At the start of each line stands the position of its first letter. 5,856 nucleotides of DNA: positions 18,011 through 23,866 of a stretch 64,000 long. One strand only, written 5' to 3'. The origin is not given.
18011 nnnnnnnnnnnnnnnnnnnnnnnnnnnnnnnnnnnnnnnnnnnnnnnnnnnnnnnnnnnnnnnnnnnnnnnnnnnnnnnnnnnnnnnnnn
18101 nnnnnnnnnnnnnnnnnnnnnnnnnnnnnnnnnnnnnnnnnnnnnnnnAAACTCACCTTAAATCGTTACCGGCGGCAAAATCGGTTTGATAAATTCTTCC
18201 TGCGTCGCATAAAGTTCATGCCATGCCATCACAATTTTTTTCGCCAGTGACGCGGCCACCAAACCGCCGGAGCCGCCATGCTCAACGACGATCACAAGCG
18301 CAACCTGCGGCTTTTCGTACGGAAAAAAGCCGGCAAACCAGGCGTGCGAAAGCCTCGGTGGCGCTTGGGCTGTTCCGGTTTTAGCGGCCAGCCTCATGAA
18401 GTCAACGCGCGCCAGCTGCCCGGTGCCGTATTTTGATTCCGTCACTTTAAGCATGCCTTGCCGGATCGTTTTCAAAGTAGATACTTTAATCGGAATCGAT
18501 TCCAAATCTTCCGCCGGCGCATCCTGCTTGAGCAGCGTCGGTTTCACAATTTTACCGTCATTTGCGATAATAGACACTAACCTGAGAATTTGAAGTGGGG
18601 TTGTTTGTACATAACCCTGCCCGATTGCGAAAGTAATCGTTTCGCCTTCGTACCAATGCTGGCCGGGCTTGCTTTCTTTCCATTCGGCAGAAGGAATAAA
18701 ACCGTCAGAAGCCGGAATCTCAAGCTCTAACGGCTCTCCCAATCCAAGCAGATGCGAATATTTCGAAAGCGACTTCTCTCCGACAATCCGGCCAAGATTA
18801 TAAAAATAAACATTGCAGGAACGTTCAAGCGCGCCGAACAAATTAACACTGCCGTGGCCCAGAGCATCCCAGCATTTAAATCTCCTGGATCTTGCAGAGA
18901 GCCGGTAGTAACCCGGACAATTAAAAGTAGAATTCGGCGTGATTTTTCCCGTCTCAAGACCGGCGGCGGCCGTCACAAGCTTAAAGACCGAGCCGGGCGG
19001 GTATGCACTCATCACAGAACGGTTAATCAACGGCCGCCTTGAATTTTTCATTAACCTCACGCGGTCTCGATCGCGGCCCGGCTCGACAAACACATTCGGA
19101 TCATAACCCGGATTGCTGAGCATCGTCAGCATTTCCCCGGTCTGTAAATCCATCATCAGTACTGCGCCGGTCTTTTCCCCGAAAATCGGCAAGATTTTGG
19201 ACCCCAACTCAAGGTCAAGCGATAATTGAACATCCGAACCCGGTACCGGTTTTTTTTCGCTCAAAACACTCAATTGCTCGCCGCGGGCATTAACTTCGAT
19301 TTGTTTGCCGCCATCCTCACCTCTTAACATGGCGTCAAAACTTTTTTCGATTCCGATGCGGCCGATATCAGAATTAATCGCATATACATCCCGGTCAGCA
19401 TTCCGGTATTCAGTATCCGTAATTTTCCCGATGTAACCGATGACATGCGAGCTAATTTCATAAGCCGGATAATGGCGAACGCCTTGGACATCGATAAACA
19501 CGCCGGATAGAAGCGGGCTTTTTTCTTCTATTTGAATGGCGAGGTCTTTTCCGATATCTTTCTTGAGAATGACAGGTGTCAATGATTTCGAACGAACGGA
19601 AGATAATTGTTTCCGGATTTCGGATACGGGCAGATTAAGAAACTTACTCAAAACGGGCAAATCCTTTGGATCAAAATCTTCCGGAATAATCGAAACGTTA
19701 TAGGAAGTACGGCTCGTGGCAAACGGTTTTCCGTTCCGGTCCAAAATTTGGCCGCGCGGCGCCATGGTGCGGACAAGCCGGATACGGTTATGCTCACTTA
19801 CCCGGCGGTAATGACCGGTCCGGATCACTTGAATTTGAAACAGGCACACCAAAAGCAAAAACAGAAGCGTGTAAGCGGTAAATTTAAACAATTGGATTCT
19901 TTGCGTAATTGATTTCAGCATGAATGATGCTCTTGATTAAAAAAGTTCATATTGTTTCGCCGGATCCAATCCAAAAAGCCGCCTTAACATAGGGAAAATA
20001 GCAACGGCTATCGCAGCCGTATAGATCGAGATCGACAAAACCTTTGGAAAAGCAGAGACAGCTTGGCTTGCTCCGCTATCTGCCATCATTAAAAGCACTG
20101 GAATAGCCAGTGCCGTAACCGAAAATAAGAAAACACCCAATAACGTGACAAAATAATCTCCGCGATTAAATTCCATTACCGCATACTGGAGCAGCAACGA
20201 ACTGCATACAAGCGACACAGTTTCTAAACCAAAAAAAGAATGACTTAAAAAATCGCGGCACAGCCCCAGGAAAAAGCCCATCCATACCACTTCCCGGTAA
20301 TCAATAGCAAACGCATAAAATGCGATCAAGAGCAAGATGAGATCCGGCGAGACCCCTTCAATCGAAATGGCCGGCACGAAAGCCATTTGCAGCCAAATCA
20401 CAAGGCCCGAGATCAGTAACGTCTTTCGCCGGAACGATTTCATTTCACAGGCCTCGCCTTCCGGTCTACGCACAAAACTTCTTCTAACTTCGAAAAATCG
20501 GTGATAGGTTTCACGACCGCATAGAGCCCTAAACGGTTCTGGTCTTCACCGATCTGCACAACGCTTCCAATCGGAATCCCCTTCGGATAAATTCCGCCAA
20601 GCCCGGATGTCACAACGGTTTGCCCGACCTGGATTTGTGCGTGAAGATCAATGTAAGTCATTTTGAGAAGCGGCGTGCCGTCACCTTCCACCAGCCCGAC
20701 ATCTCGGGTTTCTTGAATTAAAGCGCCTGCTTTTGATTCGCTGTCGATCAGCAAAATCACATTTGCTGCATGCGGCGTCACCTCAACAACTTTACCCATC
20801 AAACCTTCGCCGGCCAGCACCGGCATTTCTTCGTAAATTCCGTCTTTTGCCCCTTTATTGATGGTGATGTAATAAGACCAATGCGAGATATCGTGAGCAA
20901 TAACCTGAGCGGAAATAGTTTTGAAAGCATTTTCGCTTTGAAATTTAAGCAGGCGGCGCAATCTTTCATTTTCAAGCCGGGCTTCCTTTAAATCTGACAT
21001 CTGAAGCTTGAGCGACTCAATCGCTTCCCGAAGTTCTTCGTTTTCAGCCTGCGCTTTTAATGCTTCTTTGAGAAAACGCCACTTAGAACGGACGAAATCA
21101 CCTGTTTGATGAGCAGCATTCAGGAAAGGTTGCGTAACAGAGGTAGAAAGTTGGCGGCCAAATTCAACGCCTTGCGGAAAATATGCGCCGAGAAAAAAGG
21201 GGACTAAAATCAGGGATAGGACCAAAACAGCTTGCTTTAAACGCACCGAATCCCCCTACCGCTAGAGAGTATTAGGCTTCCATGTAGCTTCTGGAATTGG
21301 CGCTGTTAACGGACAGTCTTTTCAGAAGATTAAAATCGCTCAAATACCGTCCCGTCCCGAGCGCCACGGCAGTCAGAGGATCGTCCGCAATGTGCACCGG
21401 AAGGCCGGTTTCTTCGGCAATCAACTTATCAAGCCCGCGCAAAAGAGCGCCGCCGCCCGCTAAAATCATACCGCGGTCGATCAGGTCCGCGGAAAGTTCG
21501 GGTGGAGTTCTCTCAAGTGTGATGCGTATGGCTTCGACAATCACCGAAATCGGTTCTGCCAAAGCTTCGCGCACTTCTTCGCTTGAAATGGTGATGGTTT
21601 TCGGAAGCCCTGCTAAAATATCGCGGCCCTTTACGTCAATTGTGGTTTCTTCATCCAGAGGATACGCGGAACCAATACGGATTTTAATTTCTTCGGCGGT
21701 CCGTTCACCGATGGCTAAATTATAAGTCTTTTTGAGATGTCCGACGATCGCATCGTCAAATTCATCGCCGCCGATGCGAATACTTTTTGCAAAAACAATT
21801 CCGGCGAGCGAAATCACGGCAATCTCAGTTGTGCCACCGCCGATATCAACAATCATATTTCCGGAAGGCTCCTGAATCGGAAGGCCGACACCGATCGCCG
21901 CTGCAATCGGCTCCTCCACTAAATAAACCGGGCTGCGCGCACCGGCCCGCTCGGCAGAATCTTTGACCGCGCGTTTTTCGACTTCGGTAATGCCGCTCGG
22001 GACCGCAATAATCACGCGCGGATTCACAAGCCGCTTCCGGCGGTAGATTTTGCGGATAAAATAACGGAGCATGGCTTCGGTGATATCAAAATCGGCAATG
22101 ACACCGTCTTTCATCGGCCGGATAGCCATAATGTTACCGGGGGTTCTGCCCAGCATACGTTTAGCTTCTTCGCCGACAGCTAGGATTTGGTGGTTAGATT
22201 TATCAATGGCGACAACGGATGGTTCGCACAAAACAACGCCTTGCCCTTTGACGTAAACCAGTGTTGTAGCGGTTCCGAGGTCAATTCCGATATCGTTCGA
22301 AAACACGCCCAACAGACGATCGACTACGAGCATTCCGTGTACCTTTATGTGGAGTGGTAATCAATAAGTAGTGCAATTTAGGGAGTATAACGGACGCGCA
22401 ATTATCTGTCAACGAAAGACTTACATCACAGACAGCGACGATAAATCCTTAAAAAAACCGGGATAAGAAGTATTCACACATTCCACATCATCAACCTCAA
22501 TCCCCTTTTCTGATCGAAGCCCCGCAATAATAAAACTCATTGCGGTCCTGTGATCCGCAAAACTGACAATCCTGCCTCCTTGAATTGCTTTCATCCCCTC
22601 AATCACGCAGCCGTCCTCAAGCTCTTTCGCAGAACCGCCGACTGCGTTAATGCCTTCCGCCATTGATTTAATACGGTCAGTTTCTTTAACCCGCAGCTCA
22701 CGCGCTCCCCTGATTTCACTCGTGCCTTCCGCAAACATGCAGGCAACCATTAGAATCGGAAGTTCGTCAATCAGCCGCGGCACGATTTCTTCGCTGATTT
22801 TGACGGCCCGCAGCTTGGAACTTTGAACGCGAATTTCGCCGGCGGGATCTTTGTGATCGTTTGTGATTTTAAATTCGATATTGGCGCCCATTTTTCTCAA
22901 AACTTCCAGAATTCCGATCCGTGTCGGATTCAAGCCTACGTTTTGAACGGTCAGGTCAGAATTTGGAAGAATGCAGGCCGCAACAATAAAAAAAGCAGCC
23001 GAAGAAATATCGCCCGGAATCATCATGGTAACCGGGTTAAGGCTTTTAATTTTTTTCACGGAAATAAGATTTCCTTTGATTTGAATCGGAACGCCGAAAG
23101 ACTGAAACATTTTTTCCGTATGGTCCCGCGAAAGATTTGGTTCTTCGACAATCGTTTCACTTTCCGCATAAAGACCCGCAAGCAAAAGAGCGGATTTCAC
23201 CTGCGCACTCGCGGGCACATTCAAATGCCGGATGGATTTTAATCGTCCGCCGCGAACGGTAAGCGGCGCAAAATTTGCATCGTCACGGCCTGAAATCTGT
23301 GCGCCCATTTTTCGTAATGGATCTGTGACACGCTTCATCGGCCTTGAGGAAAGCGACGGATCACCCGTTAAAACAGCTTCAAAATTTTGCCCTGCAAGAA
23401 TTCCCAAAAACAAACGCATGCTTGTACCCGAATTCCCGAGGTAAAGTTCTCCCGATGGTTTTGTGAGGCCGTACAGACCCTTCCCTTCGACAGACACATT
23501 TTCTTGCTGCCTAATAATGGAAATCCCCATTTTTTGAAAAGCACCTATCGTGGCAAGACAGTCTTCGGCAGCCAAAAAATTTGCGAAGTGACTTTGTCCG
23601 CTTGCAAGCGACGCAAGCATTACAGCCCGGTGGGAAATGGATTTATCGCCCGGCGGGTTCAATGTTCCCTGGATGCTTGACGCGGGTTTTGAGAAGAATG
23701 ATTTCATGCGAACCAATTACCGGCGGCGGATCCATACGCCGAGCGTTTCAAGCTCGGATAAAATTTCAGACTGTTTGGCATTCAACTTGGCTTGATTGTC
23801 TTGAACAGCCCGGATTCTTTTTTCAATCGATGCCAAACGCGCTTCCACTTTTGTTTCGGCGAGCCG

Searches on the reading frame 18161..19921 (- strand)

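Call 80: search_protein_families(library=ncbifam, proteins=[window:18161-19921:-], max_evalue=0.00001)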
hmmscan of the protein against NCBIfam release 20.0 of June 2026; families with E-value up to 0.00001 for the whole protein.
window:18161-19921:- (587 aa): 17 families
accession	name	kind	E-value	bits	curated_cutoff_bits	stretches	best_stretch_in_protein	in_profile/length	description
TIGR03423.1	pbp2_mrdA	equivalog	2.2e-170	568.1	455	1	8-568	2-591/593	penicillin-binding protein 2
NF008061.0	PRK10795.1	equivalog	5.3e-99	332.5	962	1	11-557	23-603/634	peptidoglycan DD-transpeptidase MrdA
TIGR02214.1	spoVD_pbp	equivalog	9.8e-67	225.7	688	1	16-564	8-551/636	stage V sporulation protein D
NF051842.1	PBP4_5_Efaec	equivalog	5.2e-65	220.1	700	1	41-519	150-614/668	penicillin-binding protein PBP4(5)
NF053573.1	PBP2_PenA_Neis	exception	5.8e-46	157.2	1105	1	16-564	34-557/572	peptidoglycan D,D-transpeptidase PBP2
NF000237.1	MECA_PBP2A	equivalog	4.6e-43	147.5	750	1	45-520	140-603/668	PBP2a family beta-lactam-resistant peptidoglycan transpeptidase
NF000406.1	MECB_PBP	exception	3.6e-41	141.3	1450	1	42-571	136-663/674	PBP2a family beta-lactam-resistant peptidoglycan transpeptidase MecB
NF000410.1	MECA1_pure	exception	1.4e-38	132.5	1480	1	52-523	146-604/666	PBP2a family beta-lactam-resistant peptidoglycan transpeptidase MecA1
NF000409.1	MECA_pure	exception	3.4e-38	131.6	1490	1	47-523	142-606/668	PBP2a family beta-lactam-resistant peptidoglycan transpeptidase MecA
NF033378.1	MECD_PBP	exception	3.6e-37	128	1450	1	44-553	141-649/678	PBP2a family beta-lactam-resistant peptidoglycan transpeptidase MecD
NF000408.1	MECA2_pure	exception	3e-36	124.9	1525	1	49-520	144-603/668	PBP2a family beta-lactam-resistant peptidoglycan transpeptidase MecA2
NF000407.1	MECC_PBP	exception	4.3e-35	121.1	1500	1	47-519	139-599/665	PBP2a family beta-lactam-resistant peptidoglycan transpeptidase MecC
NF011685.0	PRK15105.1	subfamily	2.9e-30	105.4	737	1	19-554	34-540/588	peptidoglycan glycosyltransferase FtsI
NF038278.1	strep_PBP2B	exception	1.8e-24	86.2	975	1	122-522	195-620/678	penicillin-binding protein PBP2B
NF038271.1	strep_PBP2X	exception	2.4e-20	72.3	1050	1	49-522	66-555/750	penicillin-binding protein PBP2X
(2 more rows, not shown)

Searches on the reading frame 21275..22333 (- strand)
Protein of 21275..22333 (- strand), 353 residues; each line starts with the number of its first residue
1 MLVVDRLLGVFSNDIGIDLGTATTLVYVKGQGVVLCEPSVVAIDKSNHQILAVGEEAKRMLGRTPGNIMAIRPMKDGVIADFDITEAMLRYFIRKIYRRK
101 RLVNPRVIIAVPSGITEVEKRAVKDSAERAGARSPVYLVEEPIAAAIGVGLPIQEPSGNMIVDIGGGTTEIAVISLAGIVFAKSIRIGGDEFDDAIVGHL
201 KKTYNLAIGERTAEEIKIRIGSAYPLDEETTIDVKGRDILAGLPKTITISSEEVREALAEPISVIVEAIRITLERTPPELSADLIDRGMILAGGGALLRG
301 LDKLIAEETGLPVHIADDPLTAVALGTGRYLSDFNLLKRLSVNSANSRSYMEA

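Call 80: search_protein_families(library=ncbifam, proteins=[window:21275-22333:-], max_evalue=0.00001)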
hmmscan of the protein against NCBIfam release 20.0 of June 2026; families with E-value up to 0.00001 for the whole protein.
window:21275-22333:- (353 aa): 17 families
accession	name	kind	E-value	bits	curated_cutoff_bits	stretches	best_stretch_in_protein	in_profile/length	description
NF010539.0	PRK13927.1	subfamily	3.1e-159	529.4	293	1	8-339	2-334/339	rod shape-determining protein MreB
TIGR00904.1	mreB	subfamily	2e-155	516.9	365.75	1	11-338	1-333/334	MreB/Mrl family cell shape determining protein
NF010540.1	PRK13929.1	exception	3.6e-127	424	515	1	12-338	4-331/334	rod-share determining protein MreBH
NF040964.1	MamK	subfamily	2.2e-20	72.9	400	1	15-326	3-314/335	MamK family actin-like protein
NF053558.1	BeeR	equivalog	2.3e-18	66.3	530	1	15-305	3-304/349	BeeR family actin-like protein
TIGR01991.1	HscA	equivalog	4.6e-17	61.7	708.55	1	54-327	81-355/600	Fe-S protein assembly chaperone HscA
NF003520.0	PRK05183.1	subfamily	4.6e-16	58.3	620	1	82-327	128-375/621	Fe-S protein assembly chaperone HscA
TIGR01174.1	ftsA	equivalog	1.3e-15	57.4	175.85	1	125-317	165-346/371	cell division protein FtsA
NF011660.0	PRK15080.1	equivalog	2.5e-15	56.4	182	1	73-207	63-191/277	ethanolamine utilization protein EutJ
NF009947.0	PRK13411.1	equivalog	6e-13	47.7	1002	1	107-204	136-238/662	molecular chaperone DnaK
TIGR02529.1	EutJ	subfamily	6.6e-13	48.7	152.1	1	72-208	29-159/239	ethanolamine utilization protein EutJ family protein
TIGR02350.1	prok_dnaK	equivalog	5.7e-12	44.8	822.55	1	107-205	133-236/596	molecular chaperone DnaK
NF001413.0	PRK00290.1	equivalog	7.6e-12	44.4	648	1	107-205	136-237/625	molecular chaperone DnaK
NF009946.0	PRK13410.1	equivalog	1.4e-11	43.4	1019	1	107-205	138-240/669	molecular chaperone DnaK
TIGR01175.1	pilM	subfamily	4.4e-11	42.4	133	1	159-326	190-322/348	type IV pilus assembly protein PilM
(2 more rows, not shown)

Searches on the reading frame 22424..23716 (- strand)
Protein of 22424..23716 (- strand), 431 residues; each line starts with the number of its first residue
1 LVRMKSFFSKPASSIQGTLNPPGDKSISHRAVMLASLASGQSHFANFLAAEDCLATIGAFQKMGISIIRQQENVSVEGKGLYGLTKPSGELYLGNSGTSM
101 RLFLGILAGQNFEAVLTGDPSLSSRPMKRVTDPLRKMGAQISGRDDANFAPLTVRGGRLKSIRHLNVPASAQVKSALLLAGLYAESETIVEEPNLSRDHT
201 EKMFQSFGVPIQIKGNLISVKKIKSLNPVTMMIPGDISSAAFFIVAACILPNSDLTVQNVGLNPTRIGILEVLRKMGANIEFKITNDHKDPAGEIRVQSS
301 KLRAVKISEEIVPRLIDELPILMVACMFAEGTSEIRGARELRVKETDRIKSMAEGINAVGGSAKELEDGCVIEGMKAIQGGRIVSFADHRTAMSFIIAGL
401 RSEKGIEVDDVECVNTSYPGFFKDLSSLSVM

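Call 80: search_protein_families(library=ncbifam, proteins=[window:22424-23716:-], max_evalue=0.00001)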
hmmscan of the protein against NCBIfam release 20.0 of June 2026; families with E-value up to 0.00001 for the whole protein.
window:22424-23716:- (431 aa): 6 families
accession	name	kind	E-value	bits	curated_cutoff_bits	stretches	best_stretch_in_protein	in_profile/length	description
NF011381.1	PRK14806.1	equivalog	2.6e-152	508.7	902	1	5-422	302-720/733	bifunctional prephenate dehydrogenase/3-phosphoshikimate 1-carboxyvinyltransferase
TIGR01356.1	aroA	equivalog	2.8e-129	431.6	287.25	1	17-428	1-412/415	3-phosphoshikimate 1-carboxyvinyltransferase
NF008816.0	PRK11860.1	equivalog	2.9e-57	194.2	943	1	12-428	12-435/662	bifunctional 3-phosphoshikimate 1-carboxyvinyltransferase/cytidylate kinase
NF006873.0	PRK09369.1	subfamily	2e-24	86.1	297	1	12-429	9-411/419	UDP-N-acetylglucosamine 1-carboxyvinyltransferase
TIGR01072.1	murA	equivalog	1.4e-21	76.8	392.7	1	13-428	10-410/416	UDP-N-acetylglucosamine 1-carboxyvinyltransferase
NF009470.0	PRK12830.1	equivalog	2.8e-16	59.3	552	1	12-429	9-409/417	UDP-N-acetylglucosamine 1-carboxyvinyltransferase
